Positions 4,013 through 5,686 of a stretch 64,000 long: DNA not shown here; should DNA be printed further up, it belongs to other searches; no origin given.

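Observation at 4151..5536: FAAL-like starter enzyme is hinge-truncated, has a degenerate P-loop, and is in frame with the PKS across a single TGA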

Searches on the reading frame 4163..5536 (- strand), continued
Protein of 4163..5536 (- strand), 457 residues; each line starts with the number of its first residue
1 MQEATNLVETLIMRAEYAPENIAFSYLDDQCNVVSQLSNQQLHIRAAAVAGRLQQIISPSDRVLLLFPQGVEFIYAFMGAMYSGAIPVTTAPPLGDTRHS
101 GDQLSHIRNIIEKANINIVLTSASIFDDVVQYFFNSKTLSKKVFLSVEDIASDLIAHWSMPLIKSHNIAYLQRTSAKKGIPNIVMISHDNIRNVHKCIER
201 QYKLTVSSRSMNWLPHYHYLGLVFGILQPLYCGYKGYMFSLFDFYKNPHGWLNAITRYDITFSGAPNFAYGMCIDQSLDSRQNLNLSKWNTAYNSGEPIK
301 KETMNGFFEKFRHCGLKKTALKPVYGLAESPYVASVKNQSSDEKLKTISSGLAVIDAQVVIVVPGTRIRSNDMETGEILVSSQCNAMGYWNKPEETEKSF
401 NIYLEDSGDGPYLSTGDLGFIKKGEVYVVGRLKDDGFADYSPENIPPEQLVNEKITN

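Call 13: find_encoding_contigs(protein=P0013, flank=10000, max_places=2)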
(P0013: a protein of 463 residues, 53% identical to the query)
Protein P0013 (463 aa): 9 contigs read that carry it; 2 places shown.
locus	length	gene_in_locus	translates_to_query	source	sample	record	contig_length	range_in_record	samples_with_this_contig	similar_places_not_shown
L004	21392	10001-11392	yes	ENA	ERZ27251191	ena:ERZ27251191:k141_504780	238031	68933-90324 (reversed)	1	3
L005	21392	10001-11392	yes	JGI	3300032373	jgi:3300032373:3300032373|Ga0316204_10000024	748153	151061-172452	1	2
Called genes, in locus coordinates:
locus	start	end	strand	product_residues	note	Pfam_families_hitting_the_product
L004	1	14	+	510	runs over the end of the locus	PF01823:MACPF, PF00045:Hemopexin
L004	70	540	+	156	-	PF05128:DUF697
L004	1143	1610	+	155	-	PF00436:SSB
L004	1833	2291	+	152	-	-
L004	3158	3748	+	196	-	-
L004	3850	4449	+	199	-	-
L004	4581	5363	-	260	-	-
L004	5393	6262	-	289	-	PF00165:HTH_AraC (weak), PF12833:HTH_18, PF00165:HTH_AraC (weak), PF06445:GyrI-like, PF14526:Cass2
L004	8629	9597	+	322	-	-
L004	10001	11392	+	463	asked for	PF00501:AMP-binding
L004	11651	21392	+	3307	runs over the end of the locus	PF00109:ketoacyl-synt, PF02801:Ketoacyl-synt_C, PF16197:KAsynt_C_assoc, PF22336:RhiE-like_linker, PF22621:CurL-like_PKS_C, PF14765:PS-DH, PF21394:Beta-ketacyl_N, PF00106:adh_short, +14 more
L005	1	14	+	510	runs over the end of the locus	PF01823:MACPF, PF00045:Hemopexin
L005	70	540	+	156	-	PF05128:DUF697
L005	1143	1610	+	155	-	PF00436:SSB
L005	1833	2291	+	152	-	-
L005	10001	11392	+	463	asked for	PF00501:AMP-binding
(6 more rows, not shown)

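Call 14: find_encoding_contigs(protein=P0008, flank=10000, max_places=2)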
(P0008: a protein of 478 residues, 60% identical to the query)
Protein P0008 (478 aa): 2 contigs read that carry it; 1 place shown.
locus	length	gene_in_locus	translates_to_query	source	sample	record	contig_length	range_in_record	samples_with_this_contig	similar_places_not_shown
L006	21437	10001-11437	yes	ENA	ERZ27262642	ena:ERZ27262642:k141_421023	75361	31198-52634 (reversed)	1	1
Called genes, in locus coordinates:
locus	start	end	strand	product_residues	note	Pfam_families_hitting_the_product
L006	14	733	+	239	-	PF01980:TrmO_N, PF18389:TrmO_C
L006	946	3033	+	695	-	PF00989:PAS (weak), PF08448:PAS_4, PF13188:PAS_8 (weak), PF13426:PAS_9 (weak), PF00512:HisKA, PF02518:HATPase_c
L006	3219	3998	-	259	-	PF06468:Spond_N (weak)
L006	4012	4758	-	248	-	PF06468:Spond_N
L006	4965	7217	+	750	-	PF13091:PLDc_2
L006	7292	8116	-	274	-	PF01135:PCMT, PF01209:Ubie_methyltran, PF01728:FtsJ (weak), PF13489:Methyltransf_23, PF13847:Methyltransf_31, PF08241:Methyltransf_11, PF08242:Methyltransf_12, PF13649:Methyltransf_25, +5 more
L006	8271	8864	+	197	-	PF00300:His_Phos_1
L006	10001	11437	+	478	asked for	PF00501:AMP-binding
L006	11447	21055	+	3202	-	PF00109:ketoacyl-synt, PF02801:Ketoacyl-synt_C, PF16197:KAsynt_C_assoc, PF22336:RhiE-like_linker, PF22621:CurL-like_PKS_C, PF21089:PKS_DH_N, PF14765:PS-DH, PF21394:Beta-ketacyl_N, +16 more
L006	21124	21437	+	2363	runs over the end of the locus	PF21089:PKS_DH_N, PF00109:ketoacyl-synt, PF02801:Ketoacyl-synt_C, PF22336:RhiE-like_linker, PF22621:CurL-like_PKS_C, PF00550:PP-binding, PF00109:ketoacyl-synt, PF02801:Ketoacyl-synt_C, +6 more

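Call 15: find_encoding_contigs(protein=P0010, flank=10000, max_places=2)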
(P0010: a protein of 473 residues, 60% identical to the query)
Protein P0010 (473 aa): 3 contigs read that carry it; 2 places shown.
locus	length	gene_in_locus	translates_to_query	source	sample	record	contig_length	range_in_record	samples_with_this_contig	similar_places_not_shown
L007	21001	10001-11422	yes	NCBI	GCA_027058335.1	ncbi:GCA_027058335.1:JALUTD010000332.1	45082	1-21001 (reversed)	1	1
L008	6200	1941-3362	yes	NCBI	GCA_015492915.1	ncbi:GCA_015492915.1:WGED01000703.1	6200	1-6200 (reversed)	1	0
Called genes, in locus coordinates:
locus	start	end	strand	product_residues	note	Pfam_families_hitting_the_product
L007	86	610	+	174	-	-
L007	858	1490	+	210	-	PF09411:PagL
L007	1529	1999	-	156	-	PF00072:Response_reg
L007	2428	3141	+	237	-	PF01980:TrmO_N, PF18389:TrmO_C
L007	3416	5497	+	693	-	PF00989:PAS, PF08448:PAS_4, PF13188:PAS_8 (weak), PF13426:PAS_9 (weak), PF00512:HisKA, PF02518:HATPase_c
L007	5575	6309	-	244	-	PF06468:Spond_N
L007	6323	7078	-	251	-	PF06468:Spond_N (weak)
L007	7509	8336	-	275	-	PF01135:PCMT, PF01209:Ubie_methyltran, PF06325:PrmA, PF13489:Methyltransf_23, PF13847:Methyltransf_31, PF08241:Methyltransf_11, PF08242:Methyltransf_12, PF13649:Methyltransf_25, +6 more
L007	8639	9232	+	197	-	PF00300:His_Phos_1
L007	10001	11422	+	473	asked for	PF00501:AMP-binding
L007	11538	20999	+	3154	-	?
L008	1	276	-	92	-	?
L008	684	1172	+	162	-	PF00300:His_Phos_1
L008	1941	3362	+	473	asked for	PF00501:AMP-binding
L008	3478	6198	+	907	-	?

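Call 16: search_protein_families(library=pfam, proteins=[L001:11381-20980:+], max_evalue=0.001)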
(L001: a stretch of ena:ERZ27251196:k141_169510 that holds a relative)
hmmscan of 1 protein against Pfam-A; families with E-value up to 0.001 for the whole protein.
L001:11381-20980:+ (3199 aa): 14 families
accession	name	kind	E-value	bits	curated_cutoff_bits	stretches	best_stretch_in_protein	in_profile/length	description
PF00109.32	ketoacyl-synt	-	2.4e-167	555.2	20.8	2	10-258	2-252/252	Beta-ketoacyl synthase, N-terminal domain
PF02801.28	Ketoacyl-synt_C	-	1.6e-79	264.1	20.8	2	2187-2303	1-117/119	Beta-ketoacyl synthase, C-terminal domain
PF00550.31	PP-binding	-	5e-50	168.1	20.8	4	2986-3047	3-64/67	Phosphopantetheine attachment site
PF14765.12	PS-DH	-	4.6e-49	166.6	23.7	2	1619-1771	6-162/166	Polyketide synthase dehydratase N-terminal domain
PF08659.16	KR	-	1.5e-47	162.3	22.6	1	1134-1317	1-179/180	KR domain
PF21089.3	PKS_DH_N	-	3.7e-38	130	27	3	1499-1586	12-101/103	Polyketide synthase dehydratase domain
PF22336.2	RhiE-like_linker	-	1.1e-32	112.3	27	2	468-533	3-66/67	RhiE-like, KS-MAT linker domain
PF21394.3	Beta-ketacyl_N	-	3.2e-32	111.9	26.9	1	925-1080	2-159/170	Beta-ketoacyl synthase-like, N-terminal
PF22621.2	CurL-like_PKS_C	-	9.4e-27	93.2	27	2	463-527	1-64/64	CurL-like, PKS C-terminal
PF16197.11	KAsynt_C_assoc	-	2.2e-18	67.1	33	1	389-491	2-89/111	Ketoacyl-synthetase C-terminal extension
PF23297.2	ACP_SdgA_C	-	5.3e-17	62.1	27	1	3110-3186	9-85/95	Highly reducing polyketide synthase sdgA, C-terminal ACP domain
PF00106.31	adh_short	-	4.4e-12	46.3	26.6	1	1137-1293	4-161/195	short chain dehydrogenase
PF13561.12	adh_short_C2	-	8.7e-06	25.9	27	1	1143-1272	6-134/236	Enoyl-(Acyl carrier protein) reductase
PF00108.29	Thiolase_N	-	2.1e-05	24.5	26.4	0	172-216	77-121/260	Thiolase, N-terminal domain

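Call 18: find_encoding_contigs(protein=P0001, flank=10000, max_places=2)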
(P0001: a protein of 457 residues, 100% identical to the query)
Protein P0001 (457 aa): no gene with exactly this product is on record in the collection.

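Call 25: find_related_loci(query=A2, collection=genome_contigs, flank=10000)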
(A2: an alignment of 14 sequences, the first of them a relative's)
Query A2 (457 aa) in genome_contigs; peptide patterns used: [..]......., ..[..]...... (x = any residue, [..] = any of these).
63 stretches matched a pattern; 24 encode a relative of the query (tblastn E <= 1e-3); 24 distinct loci.
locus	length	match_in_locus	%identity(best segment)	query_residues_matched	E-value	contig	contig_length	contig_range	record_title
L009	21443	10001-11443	67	1-457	0e+0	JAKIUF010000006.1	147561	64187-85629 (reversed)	MAG: Gammaproteobacteria bacterium isolate D100SM.bin.11 NODE_26_length_147561_cov_5.915386, whole genome shotgun sequen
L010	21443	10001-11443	67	1-457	0e+0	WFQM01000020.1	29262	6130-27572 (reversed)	MAG: Gammaproteobacteria bacterium isolate S013_42 k151_111281, whole genome shotgun sequence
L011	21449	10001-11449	61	1-457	0e+0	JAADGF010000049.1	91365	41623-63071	MAG: Gammaproteobacteria bacterium isolate M_MetaBat.104 contig-127_90, whole genome shotgun sequence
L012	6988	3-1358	65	30-457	0e+0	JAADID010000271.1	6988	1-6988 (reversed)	MAG: Chlorobiota bacterium isolate M_MetaBat.24 contig-127_32404, whole genome shotgun sequence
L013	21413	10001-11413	60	1-445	0e+0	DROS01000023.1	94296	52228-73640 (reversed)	MAG TPA_asm: Gammaproteobacteria bacterium isolate HyVt-540 HyVt-540_k145_1254999, whole genome shotgun sequence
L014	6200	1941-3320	60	1-434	0e+0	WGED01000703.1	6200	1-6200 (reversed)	MAG: Cyclobacteriaceae bacterium isolate S146_16 k151_820434, whole genome shotgun sequence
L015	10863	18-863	62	198-455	4e-116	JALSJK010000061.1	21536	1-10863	MAG: Methylomonas sp. isolate 354-166_metabat2_scaf2bin.094 354-166_scaffold_2328_c1, whole genome shotgun sequence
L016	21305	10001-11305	36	15-434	9e-84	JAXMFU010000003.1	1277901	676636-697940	MAG: Candidatus Competibacteraceae bacterium isolate STL-PRO95 C1.169.fa-3, whole genome shotgun sequence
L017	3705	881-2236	31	1-434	7e-77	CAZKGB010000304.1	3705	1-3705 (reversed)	MAG TPA_asm: uncultured Lentimicrobiaceae bacterium isolate binchicken_co291_82 genome assembly, contig: NODE_12018_leng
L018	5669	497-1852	32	1-434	5e-76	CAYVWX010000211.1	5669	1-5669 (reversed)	MAG TPA_asm: uncultured Lentimicrobiaceae bacterium isolate SRP163575_co1_344 genome assembly, contig: NODE_31022_length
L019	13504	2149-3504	32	1-434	1e-75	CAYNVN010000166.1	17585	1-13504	MAG TPA_asm: uncultured Lentimicrobiaceae bacterium isolate binchicken_co219_445 genome assembly, contig: k141_23979, wh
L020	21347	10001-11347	33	5-434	4e-75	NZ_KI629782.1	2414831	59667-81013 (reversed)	Brevibacillus panacihumi W25 Scaffold1, whole genome shotgun sequence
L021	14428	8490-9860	32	1-434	1e-72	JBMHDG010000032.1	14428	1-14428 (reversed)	MAG: Myxococcota bacterium isolate xHP1_bin.191 c_000000000032, whole genome shotgun sequence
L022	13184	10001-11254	33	1-434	5e-72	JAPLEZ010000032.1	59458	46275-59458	MAG: Bacteroidetes bacterium isolate LacPavin_0818_WC40_MAG_38_10 LacPavin_0818_WC40_scaffold_458875, whole genome shotg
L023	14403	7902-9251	32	3-434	6e-74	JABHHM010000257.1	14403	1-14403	MAG: Methylococcales bacterium isolate SI037_bin4 k141_405084, whole genome shotgun sequence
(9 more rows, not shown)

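Call 26: find_homologous_proteins(query=L001:21060-21371:+)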
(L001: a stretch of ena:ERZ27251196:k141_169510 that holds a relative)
Query L001:21060-21371:+: 1 candidates shared short words with the query, none scored E <= 0.001.

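Call 28: search_protein_representatives(alignment_id=A2)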
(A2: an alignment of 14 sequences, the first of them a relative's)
Query: 14 sequences, 479 profile positions. Proteins with E-value up to 0.001 (for the whole library): 43799; up to 1e-10: 22308; up to 1e-30: 11938. The best 150 are listed.
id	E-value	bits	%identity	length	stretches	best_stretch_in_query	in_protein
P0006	6.9e-264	892.2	-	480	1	1-479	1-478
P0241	1.1e-164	565.0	-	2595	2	9-460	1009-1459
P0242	3.0e-163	560.3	-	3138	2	6-462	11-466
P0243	3.6e-161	553.4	-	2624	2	5-459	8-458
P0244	1.9e-160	551.0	-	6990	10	3-459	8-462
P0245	2.2e-154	531.0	-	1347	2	12-462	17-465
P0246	3.9e-144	497.2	-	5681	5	6-463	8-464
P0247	4.3e-144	497.1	-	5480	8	4-459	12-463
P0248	3.7e-140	484.1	-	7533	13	4-459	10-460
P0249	8.4e-140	482.9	-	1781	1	4-464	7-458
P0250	3.3e-139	481.0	-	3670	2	6-459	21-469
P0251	4.8e-136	470.6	-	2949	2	2-459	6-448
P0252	3.1e-133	461.3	-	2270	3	5-459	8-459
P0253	3.2e-131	454.7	-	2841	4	5-459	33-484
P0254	2.6e-129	448.3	-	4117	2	3-459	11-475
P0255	1.2e-128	446.2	-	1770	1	5-470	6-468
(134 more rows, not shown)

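Call 29: predict_structure(alignment_id=A1)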
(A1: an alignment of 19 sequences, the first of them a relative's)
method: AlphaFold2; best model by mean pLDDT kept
length: 457 residues; sequences in the alignment: 19
mean_pLDDT: 72.1   pTM: 0.71
mean pLDDT of the five models: 72.1, 70.8, 69.7, 64.6, 62.4
residues with pLDDT >= 90: 142; 70-90: 156; 50-70: 56; < 50: 103
segments of 3 or more residues with pLDDT < 50: 97-99, 176-179, 325-357, 381-415, 432-457
pLDDT, mean of each block of 10 residues (from residue 1): 76 94 93 95 97 94 91 96 91 59 75 90 90 86 95 94 76 53 68 76 87 81 85 90 81 93 82 82 87 65 89 91 49 25 30 45 71 70 36 37 32 51 58 36 33 31
secondary structure, 60 per line:
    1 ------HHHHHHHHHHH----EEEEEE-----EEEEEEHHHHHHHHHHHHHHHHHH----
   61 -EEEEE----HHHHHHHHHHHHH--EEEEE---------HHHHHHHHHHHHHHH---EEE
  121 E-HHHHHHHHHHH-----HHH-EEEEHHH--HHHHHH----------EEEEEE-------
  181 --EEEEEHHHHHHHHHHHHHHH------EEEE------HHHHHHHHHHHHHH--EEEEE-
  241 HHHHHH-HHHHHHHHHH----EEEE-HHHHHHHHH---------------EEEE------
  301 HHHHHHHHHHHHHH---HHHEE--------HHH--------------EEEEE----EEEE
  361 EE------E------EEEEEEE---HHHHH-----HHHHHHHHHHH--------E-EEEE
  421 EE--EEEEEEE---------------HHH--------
elements in order: H7-17 E22-27 E33-38 H39-56 E62-66 H71-83 E86-90 H100-114 E118-121 H123-133 E143-146 H152-157 E168-173 E183-187 H188-202 E209-212 H219-232 E235-239 H241-246 H248-257 E262-265 H267-275 E291-294 H301-314 E348-352 E357-362 E376-382 H386-390 H396-406 E417-422 E425-431

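Call 30: search_protein_families(library=pfam, proteins=[P0242, P0243, P0245], max_evalue=0.00001)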
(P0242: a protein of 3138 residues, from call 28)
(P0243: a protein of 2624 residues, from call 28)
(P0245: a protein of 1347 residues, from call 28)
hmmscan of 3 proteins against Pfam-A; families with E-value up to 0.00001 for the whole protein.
P0242 (3138 aa): 16 families
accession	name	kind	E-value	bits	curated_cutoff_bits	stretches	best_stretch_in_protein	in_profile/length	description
PF00501.34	AMP-binding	-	4.2e-136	454.2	29.9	2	18-412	3-384/384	AMP-binding enzyme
PF00109.32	ketoacyl-synt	-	1.4e-91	307.1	20.8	1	1298-1545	2-252/252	Beta-ketoacyl synthase, N-terminal domain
PF00698.26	Acyl_transf_1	-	1.4e-58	199.3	32.7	1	1826-2110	2-280/319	Acyl transferase domain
PF08659.16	KR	-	2e-53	181.4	22.6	1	2686-2863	1-179/180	KR domain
PF02801.28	Ketoacyl-synt_C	-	2.8e-43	147.2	20.8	1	1553-1668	1-118/119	Beta-ketoacyl synthase, C-terminal domain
PF00550.31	PP-binding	-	1.4e-27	96.2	20.8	2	1206-1272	1-67/67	Phosphopantetheine attachment site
PF14765.12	PS-DH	-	3.1e-25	89.1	23.7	1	2313-2452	3-146/166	Polyketide synthase dehydratase N-terminal domain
PF23024.1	AMP-dom_DIP2-like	-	1.6e-19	70.4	27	2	1054-1164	2-103/110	Disco-interacting protein 2-like, AMP domain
PF21089.3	PKS_DH_N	-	7.5e-16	58.4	27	1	2189-2287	2-102/103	Polyketide synthase dehydratase domain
PF16197.11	KAsynt_C_assoc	-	2.5e-15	57.3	33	1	1671-1785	1-107/111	Ketoacyl-synthetase C-terminal extension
PF22621.2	CurL-like_PKS_C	-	9.1e-14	51.6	27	1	1737-1798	1-62/64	CurL-like, PKS C-terminal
PF00106.31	adh_short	-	2.6e-10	40.5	26.6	1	2689-2845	4-161/195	short chain dehydrogenase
PF13561.12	adh_short_C2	-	2.7e-09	37.4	27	1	2704-2846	11-156/236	Enoyl-(Acyl carrier protein) reductase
PF22336.2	RhiE-like_linker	-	1.8e-08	34.7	27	1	1742-1803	3-63/67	RhiE-like, KS-MAT linker domain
PF14535.12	AMP-binding_C_2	-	2.5e-07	31.3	25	0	1060-1155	1-92/96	AMP-binding enzyme C-terminal domain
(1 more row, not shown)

P0243 (2624 aa): 5 families
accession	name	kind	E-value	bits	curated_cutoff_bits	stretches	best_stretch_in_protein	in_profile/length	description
PF00501.34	AMP-binding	-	2.7e-127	425.2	29.9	2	23-414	7-384/384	AMP-binding enzyme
PF00202.27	Aminotran_3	-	5.4e-84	282.7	30.5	1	1782-2173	12-399/403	Aminotransferase class-III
PF00155.27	Aminotran_1_2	-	2.5e-50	172.1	19.7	1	725-1068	2-360/361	Aminotransferase class I and II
PF23024.1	AMP-dom_DIP2-like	-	2.4e-25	89.1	27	2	1538-1646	2-107/110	Disco-interacting protein 2-like, AMP domain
PF00550.31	PP-binding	-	6.4e-18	65.2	20.8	2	1680-1741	3-64/67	Phosphopantetheine attachment site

P0245 (1347 aa): 4 families
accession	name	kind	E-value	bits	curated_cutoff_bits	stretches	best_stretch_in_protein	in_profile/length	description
PF00501.34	AMP-binding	-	1.8e-134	448.8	29.9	2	21-411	6-384/384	AMP-binding enzyme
PF23024.1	AMP-dom_DIP2-like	-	7.1e-25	87.6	27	2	1057-1168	1-105/110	Disco-interacting protein 2-like, AMP domain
PF00550.31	PP-binding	-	1.5e-11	44.8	20.8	1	1209-1275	1-67/67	Phosphopantetheine attachment site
PF14535.12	AMP-binding_C_2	-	9e-09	35.9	25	0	1064-1157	1-92/96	AMP-binding enzyme C-terminal domain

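Call 32: find_related_loci(query=L003:21127-21450:+, collection=metagenome_contigs, flank=10000)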
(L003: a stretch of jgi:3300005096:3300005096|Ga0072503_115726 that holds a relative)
Query L003:21127-21450:+ (108 aa) in metagenome_contigs; peptide patterns used: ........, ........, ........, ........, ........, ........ (x = any residue, [..] = any of these).
302 stretches matched a pattern; 8 encode a relative of the query (tblastn E <= 1e-3); 8 distinct loci.
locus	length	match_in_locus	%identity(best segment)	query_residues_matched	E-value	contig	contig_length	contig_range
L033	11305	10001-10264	75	21-108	9e-43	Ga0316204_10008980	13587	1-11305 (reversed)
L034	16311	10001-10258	76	23-108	1e-42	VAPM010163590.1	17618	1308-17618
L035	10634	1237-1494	76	23-108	4e-42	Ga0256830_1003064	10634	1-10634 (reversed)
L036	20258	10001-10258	72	23-108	7e-40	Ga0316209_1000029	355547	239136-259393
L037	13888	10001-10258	70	23-108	2e-38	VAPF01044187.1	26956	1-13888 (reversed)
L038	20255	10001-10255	65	24-108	2e-34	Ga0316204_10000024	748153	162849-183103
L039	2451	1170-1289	55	68-107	9e-12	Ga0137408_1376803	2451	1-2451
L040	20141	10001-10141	43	60-105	3e-9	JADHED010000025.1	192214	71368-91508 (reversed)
